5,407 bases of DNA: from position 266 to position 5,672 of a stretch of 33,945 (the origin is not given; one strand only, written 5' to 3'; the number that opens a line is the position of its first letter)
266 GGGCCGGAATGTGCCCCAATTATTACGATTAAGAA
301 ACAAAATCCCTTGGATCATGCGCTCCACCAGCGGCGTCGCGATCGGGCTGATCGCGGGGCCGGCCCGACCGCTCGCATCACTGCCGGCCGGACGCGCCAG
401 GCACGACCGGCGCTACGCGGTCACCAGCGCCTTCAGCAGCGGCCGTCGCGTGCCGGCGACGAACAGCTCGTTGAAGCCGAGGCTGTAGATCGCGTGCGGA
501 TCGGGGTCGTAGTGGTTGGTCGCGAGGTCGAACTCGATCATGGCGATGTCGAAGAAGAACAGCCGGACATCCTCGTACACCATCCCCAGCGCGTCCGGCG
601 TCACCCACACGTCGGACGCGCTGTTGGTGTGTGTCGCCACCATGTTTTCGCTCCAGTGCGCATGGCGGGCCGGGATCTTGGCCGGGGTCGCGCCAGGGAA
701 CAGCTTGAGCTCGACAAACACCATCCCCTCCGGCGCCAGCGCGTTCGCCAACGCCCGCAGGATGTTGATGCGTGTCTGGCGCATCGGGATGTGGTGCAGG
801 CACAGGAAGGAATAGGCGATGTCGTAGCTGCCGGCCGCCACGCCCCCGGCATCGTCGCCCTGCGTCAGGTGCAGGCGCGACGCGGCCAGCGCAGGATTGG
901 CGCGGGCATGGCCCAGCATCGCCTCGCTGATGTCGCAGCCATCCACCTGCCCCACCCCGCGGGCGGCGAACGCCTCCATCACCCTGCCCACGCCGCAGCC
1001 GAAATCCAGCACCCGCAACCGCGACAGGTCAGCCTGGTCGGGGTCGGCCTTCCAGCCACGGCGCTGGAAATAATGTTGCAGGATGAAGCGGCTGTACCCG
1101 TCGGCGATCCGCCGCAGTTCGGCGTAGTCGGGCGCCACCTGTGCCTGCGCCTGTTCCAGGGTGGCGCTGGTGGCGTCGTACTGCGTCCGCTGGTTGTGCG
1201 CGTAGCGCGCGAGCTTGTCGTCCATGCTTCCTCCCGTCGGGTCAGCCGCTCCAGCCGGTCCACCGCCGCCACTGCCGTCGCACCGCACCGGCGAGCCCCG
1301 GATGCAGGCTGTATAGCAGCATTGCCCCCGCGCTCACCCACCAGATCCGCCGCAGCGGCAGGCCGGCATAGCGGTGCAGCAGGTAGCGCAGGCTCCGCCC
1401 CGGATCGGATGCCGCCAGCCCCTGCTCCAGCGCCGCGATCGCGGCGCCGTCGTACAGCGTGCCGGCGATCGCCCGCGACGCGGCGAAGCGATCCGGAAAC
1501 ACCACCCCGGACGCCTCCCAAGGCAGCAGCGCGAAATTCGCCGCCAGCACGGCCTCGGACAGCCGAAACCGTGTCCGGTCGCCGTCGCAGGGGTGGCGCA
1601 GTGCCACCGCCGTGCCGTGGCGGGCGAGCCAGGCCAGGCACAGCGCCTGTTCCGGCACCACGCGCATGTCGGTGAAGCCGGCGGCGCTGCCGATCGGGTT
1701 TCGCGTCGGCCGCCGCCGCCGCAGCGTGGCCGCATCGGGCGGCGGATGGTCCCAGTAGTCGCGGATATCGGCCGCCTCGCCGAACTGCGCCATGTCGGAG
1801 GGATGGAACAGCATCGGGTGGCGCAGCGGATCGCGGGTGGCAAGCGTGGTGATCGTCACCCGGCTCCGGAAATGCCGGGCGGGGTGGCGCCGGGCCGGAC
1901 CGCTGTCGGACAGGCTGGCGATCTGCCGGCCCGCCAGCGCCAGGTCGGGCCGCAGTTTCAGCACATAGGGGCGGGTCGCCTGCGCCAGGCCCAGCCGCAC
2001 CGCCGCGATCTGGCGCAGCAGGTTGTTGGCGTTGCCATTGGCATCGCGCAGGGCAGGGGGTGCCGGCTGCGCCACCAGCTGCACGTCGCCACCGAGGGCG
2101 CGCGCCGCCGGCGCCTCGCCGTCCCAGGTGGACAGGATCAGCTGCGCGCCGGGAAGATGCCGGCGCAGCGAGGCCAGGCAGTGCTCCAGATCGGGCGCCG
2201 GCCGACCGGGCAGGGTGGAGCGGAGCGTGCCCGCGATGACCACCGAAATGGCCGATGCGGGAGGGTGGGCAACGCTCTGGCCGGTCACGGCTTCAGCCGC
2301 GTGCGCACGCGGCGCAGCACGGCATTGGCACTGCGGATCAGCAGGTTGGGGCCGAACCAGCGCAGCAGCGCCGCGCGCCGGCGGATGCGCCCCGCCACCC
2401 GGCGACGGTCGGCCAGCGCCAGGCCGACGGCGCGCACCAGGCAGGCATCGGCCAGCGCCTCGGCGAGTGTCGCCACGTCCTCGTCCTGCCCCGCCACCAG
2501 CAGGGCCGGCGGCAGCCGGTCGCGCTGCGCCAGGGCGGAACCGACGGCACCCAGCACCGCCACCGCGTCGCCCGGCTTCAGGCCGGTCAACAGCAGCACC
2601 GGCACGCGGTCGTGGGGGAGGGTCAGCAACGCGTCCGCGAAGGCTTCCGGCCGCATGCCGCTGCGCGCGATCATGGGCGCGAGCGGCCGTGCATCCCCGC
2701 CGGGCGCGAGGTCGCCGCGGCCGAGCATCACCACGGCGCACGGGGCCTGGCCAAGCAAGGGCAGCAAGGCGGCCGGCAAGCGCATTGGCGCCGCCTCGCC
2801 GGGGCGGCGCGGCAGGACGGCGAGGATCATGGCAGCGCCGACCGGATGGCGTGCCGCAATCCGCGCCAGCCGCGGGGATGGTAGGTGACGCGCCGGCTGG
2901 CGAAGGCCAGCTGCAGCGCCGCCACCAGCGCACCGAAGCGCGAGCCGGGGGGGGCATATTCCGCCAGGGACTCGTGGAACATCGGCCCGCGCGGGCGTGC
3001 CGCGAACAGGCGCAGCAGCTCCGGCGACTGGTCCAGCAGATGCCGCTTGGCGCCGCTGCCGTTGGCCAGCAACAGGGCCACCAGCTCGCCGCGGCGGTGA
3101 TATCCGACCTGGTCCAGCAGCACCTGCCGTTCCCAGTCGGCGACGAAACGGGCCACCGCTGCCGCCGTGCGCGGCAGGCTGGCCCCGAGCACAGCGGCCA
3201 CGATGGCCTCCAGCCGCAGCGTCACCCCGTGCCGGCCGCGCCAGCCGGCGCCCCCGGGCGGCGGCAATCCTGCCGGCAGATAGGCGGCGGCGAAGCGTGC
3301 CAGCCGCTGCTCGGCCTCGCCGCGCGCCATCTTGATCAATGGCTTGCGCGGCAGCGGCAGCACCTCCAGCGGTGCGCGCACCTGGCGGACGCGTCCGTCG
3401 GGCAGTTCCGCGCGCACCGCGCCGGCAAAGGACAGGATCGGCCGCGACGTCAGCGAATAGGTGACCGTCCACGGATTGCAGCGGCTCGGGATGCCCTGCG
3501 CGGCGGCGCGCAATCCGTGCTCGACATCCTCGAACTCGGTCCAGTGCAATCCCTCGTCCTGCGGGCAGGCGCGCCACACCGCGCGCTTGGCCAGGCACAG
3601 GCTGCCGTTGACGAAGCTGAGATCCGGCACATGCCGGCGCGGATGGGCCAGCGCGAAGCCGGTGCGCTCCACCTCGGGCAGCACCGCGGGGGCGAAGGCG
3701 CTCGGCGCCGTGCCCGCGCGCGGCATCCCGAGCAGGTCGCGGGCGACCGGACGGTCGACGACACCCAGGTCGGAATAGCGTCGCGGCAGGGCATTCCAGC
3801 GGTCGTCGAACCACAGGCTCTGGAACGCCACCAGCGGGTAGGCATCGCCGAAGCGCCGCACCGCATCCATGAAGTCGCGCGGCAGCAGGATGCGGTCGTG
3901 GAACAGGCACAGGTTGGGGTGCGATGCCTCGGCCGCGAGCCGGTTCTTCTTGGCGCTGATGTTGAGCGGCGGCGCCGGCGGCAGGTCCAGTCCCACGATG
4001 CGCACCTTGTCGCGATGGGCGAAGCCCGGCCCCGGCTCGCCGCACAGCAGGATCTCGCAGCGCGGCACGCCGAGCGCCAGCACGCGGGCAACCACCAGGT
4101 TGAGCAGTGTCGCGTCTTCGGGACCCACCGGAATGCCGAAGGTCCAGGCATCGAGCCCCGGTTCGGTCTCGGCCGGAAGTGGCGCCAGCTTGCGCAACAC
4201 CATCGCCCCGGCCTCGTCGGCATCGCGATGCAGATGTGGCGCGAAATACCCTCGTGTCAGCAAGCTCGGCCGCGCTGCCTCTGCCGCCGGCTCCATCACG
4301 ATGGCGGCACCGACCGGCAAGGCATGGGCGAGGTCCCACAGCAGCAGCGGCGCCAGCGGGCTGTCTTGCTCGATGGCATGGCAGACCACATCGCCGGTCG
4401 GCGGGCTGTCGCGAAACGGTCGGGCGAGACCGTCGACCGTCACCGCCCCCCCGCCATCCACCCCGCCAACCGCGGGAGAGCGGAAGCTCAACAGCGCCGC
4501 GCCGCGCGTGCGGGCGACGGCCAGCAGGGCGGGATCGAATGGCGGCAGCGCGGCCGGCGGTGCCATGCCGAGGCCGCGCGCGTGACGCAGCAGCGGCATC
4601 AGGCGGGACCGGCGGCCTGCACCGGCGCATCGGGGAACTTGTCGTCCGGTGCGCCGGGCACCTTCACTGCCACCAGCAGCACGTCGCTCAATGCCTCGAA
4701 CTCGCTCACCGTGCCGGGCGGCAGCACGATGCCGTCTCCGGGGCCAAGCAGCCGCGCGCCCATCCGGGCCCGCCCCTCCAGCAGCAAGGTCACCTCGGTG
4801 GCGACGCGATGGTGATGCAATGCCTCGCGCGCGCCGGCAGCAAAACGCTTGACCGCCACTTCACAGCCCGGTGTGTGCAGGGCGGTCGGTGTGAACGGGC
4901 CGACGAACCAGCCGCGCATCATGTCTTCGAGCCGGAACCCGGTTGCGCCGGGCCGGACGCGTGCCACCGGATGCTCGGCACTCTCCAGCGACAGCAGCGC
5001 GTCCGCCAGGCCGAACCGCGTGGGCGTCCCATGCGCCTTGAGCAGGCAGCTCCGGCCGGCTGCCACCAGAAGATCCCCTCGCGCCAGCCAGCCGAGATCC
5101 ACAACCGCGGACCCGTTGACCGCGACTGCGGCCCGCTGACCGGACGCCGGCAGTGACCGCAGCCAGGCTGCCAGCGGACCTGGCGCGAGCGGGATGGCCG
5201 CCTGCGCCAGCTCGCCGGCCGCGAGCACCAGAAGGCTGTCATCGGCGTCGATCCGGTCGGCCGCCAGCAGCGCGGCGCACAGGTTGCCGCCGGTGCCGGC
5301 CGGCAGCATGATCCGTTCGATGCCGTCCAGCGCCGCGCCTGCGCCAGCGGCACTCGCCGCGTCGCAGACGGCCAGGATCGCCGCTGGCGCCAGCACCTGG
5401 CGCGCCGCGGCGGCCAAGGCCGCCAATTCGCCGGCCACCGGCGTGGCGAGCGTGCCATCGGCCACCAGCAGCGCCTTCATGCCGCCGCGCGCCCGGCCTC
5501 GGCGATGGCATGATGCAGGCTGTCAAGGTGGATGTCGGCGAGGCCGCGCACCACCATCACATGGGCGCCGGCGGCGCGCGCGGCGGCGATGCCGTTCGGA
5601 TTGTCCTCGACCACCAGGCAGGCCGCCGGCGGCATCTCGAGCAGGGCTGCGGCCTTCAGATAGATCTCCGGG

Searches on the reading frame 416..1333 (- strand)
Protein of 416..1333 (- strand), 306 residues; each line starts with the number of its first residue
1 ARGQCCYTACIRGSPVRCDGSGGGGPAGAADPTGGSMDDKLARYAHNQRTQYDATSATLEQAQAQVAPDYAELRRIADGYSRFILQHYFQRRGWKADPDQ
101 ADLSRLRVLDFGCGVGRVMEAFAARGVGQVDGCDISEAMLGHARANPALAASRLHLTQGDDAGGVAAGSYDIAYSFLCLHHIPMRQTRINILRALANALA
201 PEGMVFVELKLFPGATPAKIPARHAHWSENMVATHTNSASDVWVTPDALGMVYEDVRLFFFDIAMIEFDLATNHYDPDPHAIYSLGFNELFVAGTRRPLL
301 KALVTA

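Call 11: search_protein_families(library=pfam, proteins=[window:416-1333:-], max_evalue=0.001)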
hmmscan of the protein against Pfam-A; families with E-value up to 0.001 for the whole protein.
window:416-1333:- (306 aa): 7 families
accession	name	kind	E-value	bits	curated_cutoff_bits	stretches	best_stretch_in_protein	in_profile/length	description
PF13649.12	Methyltransf_25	-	3.5e-16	60.1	27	1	108-203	1-97/97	Methyltransferase domain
PF08242.18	Methyltransf_12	-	5.7e-15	56.3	30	1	109-205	1-98/98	Methyltransferase domain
PF08241.18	Methyltransf_11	-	7.5e-14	52.6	21.2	1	109-206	1-94/95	Methyltransferase domain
PF13489.12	Methyltransf_23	-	9.8e-14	51.8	27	1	102-209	20-118/164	Methyltransferase domain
PF13847.12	Methyltransf_31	-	2.9e-06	27.5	27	1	105-207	4-109/145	Methyltransferase domain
PF05891.18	Methyltransf_PK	-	0.00039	20.5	27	1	104-207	55-159/218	AdoMet dependent proline di-methyltransferase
PF05175.20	MTS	-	0.00089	19.4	23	0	106-173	33-102/170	Methyltransferase small domain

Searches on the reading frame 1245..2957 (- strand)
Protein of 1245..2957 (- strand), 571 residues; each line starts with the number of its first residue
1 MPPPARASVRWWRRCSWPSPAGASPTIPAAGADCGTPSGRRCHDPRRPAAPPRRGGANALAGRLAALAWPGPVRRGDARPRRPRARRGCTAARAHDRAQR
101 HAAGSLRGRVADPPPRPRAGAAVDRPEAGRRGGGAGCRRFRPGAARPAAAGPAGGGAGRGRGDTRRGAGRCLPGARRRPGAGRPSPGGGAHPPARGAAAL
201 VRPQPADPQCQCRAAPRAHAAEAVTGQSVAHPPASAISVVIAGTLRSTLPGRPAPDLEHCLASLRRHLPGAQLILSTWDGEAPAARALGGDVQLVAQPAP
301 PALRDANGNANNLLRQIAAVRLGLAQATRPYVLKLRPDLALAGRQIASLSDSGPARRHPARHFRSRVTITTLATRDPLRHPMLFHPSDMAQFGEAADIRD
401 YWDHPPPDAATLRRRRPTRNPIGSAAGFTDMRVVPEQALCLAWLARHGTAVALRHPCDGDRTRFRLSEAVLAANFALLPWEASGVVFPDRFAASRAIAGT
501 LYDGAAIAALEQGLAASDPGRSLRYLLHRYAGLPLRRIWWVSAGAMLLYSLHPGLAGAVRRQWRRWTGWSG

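Call 81: search_protein_families(library=pfam, proteins=[window:1245-2957:-], max_evalue=0.01)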
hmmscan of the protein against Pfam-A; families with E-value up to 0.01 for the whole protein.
window:1245-2957:- (571 aa): 1 family
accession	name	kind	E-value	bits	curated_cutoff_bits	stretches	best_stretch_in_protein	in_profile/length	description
PF07507.16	WavE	-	6.8e-43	147.5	27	1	237-496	1-262/305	WavE lipopolysaccharide synthesis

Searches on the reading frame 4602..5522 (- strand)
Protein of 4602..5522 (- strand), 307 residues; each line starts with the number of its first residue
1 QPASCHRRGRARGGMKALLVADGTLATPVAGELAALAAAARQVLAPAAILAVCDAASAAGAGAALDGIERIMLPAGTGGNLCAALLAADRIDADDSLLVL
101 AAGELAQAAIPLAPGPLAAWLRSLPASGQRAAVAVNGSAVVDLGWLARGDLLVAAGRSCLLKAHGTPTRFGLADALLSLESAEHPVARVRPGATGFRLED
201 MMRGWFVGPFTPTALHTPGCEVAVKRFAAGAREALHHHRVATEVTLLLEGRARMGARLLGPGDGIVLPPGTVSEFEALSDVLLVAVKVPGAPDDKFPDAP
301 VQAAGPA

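Call 11: search_protein_families(library=pfam, proteins=[window:4602-5522:-], max_evalue=0.001)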
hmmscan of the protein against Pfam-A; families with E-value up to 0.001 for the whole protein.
window:4602-5522:- (307 aa): 1 family
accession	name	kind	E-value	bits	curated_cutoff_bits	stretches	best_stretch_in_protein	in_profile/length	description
PF07883.17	Cupin_2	-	0.00093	19.3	27.2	0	226-281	4-62/70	Cupin domain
